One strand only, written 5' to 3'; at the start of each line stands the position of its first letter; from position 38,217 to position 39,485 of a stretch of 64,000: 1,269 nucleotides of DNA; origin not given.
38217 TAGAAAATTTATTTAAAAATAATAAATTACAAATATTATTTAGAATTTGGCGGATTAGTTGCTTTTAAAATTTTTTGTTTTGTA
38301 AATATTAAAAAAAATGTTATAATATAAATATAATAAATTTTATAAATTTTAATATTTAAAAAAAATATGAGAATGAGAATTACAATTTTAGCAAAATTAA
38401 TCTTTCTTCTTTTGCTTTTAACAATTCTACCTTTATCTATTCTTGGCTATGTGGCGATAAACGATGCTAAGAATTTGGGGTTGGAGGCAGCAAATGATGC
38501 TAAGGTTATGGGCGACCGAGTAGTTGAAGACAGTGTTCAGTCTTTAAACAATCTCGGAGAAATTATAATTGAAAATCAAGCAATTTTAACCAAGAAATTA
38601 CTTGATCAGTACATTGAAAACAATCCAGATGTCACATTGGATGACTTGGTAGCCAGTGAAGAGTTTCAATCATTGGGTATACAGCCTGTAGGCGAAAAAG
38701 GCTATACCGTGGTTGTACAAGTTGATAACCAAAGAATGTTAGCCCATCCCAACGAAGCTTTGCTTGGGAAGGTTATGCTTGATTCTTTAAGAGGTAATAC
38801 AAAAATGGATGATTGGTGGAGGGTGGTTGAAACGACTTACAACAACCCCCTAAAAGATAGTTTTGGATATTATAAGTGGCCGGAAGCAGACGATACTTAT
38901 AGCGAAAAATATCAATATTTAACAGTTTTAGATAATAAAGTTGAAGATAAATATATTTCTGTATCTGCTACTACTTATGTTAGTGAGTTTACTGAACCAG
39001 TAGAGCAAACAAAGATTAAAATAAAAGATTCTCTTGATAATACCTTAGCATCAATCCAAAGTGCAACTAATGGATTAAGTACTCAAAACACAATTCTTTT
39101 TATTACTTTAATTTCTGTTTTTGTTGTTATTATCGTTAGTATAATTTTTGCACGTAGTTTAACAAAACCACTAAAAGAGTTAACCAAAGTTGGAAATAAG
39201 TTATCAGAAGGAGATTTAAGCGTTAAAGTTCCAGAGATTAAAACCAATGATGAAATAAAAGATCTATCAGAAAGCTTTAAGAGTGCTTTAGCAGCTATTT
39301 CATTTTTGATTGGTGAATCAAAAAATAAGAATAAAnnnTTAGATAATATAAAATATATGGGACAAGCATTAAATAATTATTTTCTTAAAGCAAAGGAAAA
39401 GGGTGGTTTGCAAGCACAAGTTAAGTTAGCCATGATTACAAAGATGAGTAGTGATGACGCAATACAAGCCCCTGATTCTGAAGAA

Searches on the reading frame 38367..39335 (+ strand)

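Call 77: search_protein_families(library=pfam, proteins=[window:38367-39335:+], max_evalue=0.001)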
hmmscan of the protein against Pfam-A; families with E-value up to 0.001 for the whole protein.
window:38367-39335:+ (323 aa): 1 family
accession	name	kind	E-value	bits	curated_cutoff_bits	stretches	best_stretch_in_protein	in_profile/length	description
PF00672.30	HAMP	-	5.3e-11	43.1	25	1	261-310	2-50/53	HAMP domain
